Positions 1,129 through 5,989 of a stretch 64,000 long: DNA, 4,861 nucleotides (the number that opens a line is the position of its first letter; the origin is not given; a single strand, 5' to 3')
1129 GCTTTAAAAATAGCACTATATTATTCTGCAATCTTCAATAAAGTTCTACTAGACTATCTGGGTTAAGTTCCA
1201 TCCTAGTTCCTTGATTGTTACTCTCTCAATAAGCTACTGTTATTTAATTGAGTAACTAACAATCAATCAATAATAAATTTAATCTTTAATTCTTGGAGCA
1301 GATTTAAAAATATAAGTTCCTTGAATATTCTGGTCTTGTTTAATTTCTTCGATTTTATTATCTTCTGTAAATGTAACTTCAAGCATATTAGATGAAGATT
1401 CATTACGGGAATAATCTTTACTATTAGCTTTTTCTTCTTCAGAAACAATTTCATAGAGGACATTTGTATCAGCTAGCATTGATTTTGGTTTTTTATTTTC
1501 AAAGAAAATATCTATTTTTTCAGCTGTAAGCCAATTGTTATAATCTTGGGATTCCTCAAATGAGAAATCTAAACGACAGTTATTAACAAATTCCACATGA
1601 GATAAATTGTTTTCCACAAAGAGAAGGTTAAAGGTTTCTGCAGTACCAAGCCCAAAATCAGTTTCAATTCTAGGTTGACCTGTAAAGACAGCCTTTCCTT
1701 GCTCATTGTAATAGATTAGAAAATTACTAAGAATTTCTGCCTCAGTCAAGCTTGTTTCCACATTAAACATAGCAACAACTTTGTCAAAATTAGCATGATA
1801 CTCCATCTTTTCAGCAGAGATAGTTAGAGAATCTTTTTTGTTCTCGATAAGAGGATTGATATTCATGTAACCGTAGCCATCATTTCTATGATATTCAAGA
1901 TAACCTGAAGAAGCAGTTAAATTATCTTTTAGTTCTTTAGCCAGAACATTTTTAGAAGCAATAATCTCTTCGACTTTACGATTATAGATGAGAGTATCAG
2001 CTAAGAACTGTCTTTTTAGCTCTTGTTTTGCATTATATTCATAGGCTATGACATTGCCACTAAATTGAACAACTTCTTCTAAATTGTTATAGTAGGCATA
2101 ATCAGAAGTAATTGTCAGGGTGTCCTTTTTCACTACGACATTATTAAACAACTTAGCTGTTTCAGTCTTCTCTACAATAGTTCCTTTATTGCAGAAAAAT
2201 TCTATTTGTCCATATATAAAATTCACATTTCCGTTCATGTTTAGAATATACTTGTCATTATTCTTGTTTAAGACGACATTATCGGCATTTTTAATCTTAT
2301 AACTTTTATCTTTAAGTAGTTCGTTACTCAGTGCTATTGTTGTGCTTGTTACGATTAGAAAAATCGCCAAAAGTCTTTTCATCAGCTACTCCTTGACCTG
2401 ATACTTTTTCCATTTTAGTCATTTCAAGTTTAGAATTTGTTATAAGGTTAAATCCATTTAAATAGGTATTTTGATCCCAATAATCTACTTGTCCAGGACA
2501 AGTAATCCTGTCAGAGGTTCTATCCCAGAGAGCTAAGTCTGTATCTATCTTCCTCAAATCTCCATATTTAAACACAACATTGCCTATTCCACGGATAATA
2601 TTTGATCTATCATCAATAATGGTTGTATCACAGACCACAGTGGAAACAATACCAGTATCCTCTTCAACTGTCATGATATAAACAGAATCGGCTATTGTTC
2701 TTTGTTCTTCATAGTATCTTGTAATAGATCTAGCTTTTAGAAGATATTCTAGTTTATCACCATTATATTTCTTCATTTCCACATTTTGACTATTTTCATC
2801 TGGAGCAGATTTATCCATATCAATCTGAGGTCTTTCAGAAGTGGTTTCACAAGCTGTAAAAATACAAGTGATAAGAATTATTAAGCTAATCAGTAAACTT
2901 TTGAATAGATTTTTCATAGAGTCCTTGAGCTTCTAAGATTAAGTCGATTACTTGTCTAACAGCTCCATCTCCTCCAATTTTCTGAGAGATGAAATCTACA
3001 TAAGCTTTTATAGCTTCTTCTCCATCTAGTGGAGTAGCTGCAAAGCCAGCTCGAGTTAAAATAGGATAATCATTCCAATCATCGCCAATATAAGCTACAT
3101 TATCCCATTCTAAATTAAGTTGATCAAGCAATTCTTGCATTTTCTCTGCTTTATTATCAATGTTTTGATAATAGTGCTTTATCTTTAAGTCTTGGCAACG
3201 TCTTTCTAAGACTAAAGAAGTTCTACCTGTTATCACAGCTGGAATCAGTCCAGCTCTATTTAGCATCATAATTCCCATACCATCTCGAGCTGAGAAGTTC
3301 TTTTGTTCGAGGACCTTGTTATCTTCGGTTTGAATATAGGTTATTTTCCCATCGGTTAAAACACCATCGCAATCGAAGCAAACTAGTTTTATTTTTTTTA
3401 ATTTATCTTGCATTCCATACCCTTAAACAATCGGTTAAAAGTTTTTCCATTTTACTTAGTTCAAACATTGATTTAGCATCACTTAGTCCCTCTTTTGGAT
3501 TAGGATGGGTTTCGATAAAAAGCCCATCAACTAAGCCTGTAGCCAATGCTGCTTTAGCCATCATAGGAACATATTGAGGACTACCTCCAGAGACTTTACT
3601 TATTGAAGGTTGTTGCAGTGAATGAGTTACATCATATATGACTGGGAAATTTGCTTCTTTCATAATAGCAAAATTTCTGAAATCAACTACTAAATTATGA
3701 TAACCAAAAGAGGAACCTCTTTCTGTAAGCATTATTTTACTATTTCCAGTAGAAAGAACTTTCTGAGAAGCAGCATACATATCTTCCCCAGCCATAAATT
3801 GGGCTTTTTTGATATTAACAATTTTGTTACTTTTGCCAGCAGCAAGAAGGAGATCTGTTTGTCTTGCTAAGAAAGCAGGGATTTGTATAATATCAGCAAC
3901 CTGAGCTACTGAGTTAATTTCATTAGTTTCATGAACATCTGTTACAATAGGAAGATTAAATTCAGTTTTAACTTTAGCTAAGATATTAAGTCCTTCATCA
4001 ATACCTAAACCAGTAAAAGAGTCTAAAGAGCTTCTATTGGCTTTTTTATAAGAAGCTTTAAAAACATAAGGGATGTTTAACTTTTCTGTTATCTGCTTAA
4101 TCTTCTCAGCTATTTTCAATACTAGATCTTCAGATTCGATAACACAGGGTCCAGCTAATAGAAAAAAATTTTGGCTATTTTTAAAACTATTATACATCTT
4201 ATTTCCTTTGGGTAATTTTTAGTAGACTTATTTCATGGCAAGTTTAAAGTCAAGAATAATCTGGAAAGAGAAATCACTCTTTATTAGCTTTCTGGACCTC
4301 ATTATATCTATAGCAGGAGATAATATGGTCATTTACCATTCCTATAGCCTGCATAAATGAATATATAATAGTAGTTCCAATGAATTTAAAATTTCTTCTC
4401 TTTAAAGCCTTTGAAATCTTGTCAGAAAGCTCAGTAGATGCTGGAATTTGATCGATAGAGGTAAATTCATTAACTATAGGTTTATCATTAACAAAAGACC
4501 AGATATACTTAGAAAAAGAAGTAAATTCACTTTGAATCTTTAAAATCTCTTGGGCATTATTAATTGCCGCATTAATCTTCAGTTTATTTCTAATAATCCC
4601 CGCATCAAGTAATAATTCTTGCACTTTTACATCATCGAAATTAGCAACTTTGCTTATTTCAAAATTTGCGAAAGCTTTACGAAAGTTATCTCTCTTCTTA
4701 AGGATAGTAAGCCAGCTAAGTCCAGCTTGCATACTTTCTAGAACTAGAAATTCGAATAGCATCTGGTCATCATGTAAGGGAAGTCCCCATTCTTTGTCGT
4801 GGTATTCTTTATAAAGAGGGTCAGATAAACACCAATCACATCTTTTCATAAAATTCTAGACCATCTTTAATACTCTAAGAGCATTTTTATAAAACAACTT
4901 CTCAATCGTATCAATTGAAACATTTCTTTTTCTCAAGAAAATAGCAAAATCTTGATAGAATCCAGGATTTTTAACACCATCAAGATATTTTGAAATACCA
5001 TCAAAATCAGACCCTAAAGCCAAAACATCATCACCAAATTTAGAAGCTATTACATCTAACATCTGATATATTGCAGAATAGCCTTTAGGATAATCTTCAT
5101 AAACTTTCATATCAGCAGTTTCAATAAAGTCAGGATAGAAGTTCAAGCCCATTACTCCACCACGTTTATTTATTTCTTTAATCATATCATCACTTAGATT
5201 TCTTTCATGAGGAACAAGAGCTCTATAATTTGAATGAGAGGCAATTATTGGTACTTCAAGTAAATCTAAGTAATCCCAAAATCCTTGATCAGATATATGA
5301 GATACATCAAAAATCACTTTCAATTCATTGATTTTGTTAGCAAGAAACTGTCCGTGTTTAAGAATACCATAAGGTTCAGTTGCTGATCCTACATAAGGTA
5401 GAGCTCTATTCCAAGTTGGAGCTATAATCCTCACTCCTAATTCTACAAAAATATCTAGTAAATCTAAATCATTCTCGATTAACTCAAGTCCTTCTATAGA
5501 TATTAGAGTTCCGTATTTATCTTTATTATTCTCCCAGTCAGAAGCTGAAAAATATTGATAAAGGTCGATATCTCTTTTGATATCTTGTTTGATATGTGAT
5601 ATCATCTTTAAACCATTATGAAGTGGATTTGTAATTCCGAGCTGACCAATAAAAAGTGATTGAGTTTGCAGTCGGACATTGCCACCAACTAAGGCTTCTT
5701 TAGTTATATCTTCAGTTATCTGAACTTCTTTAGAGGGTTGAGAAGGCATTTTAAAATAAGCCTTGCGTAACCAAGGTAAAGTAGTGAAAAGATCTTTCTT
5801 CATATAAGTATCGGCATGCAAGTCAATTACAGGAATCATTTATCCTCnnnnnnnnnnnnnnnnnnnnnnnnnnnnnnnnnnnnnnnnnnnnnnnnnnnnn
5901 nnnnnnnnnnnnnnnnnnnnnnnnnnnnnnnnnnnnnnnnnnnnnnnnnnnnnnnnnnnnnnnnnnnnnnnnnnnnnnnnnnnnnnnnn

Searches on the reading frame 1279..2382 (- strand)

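Call 13: search_protein_families(library=pfam, proteins=[window:1279-2382:-])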
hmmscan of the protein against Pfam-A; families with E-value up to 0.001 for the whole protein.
window:1279-2382:- (367 aa): 2 families
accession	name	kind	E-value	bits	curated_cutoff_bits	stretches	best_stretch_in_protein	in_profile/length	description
PF13100.11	OstA_2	-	1.4e-06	28.5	21.2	1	30-112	6-89/158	OstA-like protein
PF06835.18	LptC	-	0.001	19.2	21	0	86-140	82-135/175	Lipopolysaccharide-assembly, LptC-related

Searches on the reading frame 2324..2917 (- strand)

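Call 53: search_protein_families(library=pfam, proteins=[window:2324-2917:-], max_evalue=0.00001)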
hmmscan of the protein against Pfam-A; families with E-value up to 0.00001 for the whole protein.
window:2324-2917:- (197 aa): 1 family
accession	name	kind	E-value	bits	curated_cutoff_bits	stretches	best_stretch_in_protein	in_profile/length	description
PF06835.18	LptC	-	3.9e-06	27.1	21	1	9-168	2-165/175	Lipopolysaccharide-assembly, LptC-related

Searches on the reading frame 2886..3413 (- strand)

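Call 53: search_protein_families(library=pfam, proteins=[window:2886-3413:-], max_evalue=0.00001)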
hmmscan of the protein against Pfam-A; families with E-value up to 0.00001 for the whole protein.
window:2886-3413:- (175 aa): 2 families
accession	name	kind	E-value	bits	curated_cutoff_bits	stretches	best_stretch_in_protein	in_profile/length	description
PF00702.32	Hydrolase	-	5.2e-11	43.7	26.4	0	51-123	110-191/191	haloacid dehalogenase-like hydrolase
PF08282.18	Hydrolase_3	-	2.9e-08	34.2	20.9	1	87-150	187-250/255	haloacid dehalogenase-like hydrolase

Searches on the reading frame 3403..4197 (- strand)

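Call 53: search_protein_families(library=pfam, proteins=[window:3403-4197:-], max_evalue=0.00001)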
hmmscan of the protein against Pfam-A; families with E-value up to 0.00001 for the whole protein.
window:3403-4197:- (264 aa): 1 family
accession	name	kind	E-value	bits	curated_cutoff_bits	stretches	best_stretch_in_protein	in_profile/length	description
PF00793.26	DAHP_synth_1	-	6.7e-71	238.8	25.5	1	9-253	16-257/270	DAHP synthetase I family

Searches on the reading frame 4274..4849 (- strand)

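Call 53: search_protein_families(library=pfam, proteins=[window:4274-4849:-], max_evalue=0.00001)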
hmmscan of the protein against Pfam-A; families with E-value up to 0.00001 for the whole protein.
window:4274-4849:- (191 aa): 1 family
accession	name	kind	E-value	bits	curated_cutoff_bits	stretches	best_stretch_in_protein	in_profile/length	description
PF03352.18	Adenine_glyco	-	8e-83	277.1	25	1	6-181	1-176/177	Methyladenine glycosylase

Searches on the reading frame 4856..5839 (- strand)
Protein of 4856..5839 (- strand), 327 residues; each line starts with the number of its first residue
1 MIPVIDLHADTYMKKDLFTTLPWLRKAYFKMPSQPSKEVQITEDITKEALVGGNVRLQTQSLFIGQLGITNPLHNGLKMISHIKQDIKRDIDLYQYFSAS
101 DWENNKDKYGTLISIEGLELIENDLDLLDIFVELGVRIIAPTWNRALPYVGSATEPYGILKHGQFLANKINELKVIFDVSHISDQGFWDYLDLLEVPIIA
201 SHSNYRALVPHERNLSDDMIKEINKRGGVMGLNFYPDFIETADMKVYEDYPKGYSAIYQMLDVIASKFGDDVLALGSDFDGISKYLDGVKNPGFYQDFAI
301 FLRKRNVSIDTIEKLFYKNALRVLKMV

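Call 53: search_protein_families(library=pfam, proteins=[window:4856-5839:-], max_evalue=0.00001)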
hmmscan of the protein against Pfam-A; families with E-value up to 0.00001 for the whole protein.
window:4856-5839:- (327 aa): 1 family
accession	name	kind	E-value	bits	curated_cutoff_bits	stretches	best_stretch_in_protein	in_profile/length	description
PF01244.27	Peptidase_M19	-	1.4e-62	212.2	26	1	3-325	7-318/319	Membrane dipeptidase (Peptidase family M19)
